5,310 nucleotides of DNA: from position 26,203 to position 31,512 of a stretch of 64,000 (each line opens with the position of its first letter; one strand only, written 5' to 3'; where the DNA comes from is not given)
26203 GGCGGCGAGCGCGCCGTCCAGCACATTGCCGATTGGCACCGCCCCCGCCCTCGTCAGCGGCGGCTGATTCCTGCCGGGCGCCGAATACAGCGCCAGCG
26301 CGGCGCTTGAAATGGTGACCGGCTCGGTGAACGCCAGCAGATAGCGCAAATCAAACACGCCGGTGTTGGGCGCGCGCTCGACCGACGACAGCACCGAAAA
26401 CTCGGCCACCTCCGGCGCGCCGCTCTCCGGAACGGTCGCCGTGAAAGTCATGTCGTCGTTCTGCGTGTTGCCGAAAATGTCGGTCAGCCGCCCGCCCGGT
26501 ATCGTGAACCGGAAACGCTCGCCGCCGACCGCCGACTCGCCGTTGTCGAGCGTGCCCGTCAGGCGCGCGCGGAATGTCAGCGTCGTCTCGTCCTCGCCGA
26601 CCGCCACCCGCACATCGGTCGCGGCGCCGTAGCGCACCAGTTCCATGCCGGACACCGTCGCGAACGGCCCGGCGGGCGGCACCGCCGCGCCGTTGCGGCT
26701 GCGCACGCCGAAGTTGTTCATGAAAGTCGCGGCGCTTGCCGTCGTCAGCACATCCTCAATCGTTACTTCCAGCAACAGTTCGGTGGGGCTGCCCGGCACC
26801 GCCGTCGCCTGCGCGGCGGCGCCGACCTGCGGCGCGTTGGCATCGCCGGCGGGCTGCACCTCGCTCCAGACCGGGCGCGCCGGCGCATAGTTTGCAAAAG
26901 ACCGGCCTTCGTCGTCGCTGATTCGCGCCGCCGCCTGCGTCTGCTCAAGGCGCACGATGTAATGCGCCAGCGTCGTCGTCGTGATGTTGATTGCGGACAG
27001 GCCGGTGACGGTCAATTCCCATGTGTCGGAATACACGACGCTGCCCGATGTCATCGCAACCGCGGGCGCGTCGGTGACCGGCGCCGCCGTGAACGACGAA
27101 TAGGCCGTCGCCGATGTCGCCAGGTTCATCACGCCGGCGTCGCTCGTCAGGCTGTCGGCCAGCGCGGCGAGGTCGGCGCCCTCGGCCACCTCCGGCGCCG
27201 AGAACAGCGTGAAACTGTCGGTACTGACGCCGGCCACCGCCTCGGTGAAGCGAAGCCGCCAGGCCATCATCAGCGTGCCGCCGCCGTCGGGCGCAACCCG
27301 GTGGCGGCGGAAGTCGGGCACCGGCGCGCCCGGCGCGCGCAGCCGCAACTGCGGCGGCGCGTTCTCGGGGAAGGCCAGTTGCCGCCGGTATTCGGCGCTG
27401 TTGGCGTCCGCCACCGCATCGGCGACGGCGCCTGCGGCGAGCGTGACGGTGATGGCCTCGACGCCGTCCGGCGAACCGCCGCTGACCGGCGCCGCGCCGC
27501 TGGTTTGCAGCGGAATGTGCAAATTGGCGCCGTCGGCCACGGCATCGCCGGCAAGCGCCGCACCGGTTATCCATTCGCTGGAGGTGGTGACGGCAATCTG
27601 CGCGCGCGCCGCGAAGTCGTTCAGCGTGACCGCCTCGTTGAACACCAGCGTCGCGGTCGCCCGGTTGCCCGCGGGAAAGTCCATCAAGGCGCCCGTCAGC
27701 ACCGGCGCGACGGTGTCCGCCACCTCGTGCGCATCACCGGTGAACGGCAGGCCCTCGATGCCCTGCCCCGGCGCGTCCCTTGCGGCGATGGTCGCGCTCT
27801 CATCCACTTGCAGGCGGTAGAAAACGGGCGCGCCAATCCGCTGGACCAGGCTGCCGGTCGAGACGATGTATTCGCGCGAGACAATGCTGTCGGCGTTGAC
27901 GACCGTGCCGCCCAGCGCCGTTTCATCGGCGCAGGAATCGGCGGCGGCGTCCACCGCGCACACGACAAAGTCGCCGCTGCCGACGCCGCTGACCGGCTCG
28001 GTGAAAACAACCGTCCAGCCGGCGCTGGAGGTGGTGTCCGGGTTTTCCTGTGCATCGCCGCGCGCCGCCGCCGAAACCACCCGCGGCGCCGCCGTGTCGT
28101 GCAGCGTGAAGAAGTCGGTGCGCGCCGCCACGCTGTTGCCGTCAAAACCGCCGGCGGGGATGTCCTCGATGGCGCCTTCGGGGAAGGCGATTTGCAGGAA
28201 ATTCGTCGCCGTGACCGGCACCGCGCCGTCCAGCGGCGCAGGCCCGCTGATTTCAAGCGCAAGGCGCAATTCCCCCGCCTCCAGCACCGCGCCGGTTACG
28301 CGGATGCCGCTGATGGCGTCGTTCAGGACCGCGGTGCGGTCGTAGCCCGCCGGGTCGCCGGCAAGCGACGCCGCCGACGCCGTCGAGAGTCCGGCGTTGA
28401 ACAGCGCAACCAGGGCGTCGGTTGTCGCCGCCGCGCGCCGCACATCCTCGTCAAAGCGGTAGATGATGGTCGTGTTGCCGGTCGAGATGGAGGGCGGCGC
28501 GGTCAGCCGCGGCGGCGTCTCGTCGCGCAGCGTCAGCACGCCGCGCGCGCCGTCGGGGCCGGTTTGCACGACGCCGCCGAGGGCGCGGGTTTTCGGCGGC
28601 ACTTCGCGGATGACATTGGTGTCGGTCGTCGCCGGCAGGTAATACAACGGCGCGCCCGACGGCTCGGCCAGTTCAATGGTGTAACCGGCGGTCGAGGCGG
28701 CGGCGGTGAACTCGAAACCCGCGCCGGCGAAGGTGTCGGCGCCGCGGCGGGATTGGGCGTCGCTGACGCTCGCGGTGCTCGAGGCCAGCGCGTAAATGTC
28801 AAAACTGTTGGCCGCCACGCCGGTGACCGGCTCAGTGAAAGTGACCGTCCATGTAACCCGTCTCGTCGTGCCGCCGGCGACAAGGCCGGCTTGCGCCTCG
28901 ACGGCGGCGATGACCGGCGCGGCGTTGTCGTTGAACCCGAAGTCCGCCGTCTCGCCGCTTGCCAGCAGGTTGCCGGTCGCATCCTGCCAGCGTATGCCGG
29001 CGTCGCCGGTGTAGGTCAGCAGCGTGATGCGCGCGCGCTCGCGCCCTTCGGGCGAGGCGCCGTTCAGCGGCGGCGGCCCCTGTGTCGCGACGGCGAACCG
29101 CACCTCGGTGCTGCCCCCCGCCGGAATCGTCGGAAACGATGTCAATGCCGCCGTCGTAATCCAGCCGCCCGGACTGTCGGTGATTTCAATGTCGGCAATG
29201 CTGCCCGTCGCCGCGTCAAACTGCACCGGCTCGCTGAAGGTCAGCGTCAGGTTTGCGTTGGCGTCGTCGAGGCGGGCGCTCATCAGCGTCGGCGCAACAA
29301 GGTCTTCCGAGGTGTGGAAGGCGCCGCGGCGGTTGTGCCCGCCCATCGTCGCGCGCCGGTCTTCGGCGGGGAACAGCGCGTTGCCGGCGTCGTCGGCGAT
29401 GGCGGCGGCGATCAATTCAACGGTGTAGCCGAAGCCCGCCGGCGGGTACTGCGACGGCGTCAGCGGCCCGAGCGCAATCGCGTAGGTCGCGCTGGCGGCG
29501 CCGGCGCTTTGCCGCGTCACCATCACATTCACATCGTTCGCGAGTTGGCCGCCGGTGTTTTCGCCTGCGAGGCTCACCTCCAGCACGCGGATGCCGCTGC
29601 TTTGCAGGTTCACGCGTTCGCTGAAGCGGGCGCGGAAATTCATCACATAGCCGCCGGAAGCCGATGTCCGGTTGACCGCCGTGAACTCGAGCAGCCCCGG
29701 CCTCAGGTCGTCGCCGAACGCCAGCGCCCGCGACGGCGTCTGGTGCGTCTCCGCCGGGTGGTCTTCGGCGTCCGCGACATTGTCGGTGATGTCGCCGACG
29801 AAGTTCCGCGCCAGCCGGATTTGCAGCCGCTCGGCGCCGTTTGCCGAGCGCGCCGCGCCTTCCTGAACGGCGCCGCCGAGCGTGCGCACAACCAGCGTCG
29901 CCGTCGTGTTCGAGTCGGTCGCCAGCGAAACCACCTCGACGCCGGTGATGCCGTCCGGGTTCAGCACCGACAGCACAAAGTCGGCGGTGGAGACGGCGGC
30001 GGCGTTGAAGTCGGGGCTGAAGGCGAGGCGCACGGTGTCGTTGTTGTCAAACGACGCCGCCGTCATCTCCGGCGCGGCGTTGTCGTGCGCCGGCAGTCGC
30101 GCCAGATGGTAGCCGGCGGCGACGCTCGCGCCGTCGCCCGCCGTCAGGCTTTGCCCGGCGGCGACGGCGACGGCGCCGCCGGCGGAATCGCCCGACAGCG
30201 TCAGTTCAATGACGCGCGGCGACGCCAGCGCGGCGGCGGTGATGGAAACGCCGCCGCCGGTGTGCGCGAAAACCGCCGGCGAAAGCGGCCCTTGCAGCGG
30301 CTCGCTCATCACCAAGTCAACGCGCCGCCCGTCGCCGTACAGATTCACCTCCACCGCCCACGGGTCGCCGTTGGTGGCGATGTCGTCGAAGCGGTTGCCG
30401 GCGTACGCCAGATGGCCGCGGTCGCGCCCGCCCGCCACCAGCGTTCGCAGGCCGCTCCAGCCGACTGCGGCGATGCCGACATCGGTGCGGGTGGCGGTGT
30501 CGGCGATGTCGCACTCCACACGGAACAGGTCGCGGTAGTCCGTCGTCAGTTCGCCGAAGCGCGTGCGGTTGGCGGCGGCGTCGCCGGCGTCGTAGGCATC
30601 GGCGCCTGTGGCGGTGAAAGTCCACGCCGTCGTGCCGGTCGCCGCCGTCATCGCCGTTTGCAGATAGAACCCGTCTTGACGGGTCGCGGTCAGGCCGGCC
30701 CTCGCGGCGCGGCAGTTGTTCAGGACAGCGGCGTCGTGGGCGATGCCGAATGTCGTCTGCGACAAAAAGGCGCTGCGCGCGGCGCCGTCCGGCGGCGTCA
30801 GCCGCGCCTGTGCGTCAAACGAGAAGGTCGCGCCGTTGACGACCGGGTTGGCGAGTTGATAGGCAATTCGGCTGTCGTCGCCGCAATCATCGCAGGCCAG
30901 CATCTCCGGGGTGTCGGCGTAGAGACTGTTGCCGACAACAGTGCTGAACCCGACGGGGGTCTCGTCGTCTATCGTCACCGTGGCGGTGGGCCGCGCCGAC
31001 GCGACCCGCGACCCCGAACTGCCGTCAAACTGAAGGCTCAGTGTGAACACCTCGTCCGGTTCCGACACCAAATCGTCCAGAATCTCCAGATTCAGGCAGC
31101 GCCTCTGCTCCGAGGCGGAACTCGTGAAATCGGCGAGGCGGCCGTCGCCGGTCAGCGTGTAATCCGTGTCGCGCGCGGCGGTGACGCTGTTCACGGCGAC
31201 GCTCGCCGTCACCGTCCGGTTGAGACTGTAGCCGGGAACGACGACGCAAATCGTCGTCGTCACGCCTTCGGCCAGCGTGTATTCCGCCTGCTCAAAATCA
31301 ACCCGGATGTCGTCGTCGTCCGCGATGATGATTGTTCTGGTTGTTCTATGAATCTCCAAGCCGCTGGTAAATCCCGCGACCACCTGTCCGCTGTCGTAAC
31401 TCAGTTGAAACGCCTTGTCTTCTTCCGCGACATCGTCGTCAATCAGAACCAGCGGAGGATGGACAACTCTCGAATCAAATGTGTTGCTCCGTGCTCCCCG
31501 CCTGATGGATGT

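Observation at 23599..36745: Single 12.8-kb gene for a 4267-aa Calx-beta/TSP3 repeat surface protein with a sortase-class C-terminal tail, wedged between an orphan mlaC and a tRNA-Pro/Arg/His cluster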

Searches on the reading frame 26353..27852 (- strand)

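Call 11: search_protein_families(library=pfam, proteins=[window:26353-27852:-], max_evalue=1)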
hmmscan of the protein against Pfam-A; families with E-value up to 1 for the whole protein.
window:26353-27852:- (500 aa): 2 families
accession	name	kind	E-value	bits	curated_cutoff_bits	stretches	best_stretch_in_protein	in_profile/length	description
PF18692.7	DUF5640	-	0.011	16.1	28.5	1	421-476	13-65/85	Family of unknown function (DUF5640)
PF22247.2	Diox-like_N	-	0.066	13.8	27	1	435-461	31-57/60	Catechol 2,3-dioxygenase-like N-terminal domain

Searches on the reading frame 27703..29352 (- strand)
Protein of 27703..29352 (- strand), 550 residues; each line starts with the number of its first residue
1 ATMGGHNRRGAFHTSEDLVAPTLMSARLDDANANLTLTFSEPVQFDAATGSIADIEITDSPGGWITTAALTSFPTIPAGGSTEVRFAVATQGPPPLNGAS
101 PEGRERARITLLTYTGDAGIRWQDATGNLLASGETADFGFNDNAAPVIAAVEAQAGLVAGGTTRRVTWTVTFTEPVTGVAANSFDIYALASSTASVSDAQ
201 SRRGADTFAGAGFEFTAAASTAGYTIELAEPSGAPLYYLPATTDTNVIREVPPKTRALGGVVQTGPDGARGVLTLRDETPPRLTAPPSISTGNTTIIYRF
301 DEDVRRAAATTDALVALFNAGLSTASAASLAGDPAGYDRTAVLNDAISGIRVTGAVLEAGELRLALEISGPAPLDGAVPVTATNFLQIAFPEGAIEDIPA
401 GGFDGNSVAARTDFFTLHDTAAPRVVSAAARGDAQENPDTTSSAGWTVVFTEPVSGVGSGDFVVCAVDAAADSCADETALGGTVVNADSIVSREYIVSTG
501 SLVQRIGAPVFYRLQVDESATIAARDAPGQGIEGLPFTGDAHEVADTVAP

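Call 11: search_protein_families(library=pfam, proteins=[window:27703-29352:-], max_evalue=1)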
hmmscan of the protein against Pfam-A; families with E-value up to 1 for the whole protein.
window:27703-29352:- (550 aa): 3 families
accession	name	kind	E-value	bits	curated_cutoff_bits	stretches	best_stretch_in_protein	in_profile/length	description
PF23034.1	DUF7035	-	0.033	14.7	27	0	419-464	2-47/137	Domain of unknown function (DUF7035)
PF04234.18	CopC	-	0.14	13.6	23.3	0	26-62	13-42/92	CopC domain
PF10633.15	NPCBM_assoc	-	0.36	11.5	24.4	1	59-88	29-58/78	NPCBM-associated, NEW3 domain of alpha-galactosidase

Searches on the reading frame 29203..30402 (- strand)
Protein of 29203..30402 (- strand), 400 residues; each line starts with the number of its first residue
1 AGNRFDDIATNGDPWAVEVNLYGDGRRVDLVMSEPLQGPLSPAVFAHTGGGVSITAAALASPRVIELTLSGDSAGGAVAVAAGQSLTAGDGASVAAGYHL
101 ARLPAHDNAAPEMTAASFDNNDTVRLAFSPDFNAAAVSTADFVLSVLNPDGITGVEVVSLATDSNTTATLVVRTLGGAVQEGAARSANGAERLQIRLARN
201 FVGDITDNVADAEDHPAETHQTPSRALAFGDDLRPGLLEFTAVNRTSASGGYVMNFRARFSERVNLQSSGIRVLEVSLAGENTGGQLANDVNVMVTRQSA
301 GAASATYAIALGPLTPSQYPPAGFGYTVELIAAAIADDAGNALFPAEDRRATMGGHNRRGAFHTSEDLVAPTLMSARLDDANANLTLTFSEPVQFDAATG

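Call 11: search_protein_families(library=pfam, proteins=[window:29203-30402:-], max_evalue=1)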
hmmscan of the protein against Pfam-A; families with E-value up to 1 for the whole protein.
window:29203-30402:- (400 aa): 3 families
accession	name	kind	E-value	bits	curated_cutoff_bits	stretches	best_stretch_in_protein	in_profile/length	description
PF13205.12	Big_5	-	9.1e-05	23.6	23.6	0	108-170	9-67/105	Bacterial Ig-like domain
PF07859.19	Abhydrolase_3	-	0.011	16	25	0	66-95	72-101/210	alpha/beta hydrolase fold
PF04234.18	CopC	-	0.014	16.8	23.3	0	376-395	13-32/92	CopC domain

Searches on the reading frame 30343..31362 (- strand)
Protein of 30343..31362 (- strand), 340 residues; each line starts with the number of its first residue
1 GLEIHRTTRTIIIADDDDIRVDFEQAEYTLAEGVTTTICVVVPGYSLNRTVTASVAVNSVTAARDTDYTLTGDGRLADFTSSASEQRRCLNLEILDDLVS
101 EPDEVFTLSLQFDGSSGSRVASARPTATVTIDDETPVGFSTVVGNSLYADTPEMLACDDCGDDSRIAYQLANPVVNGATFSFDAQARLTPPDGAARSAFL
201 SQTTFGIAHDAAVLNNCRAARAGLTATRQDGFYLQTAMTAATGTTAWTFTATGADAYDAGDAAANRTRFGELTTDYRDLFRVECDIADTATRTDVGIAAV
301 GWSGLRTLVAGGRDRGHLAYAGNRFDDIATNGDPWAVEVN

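Call 11: search_protein_families(library=pfam, proteins=[window:30343-31362:-], max_evalue=1)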
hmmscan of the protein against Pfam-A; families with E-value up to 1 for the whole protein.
window:30343-31362:- (340 aa): 1 family
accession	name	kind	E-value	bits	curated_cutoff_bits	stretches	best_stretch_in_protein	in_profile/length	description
PF03160.20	Calx-beta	-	7.6e-12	45.7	27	1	15-134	1-118/119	Calx-beta domain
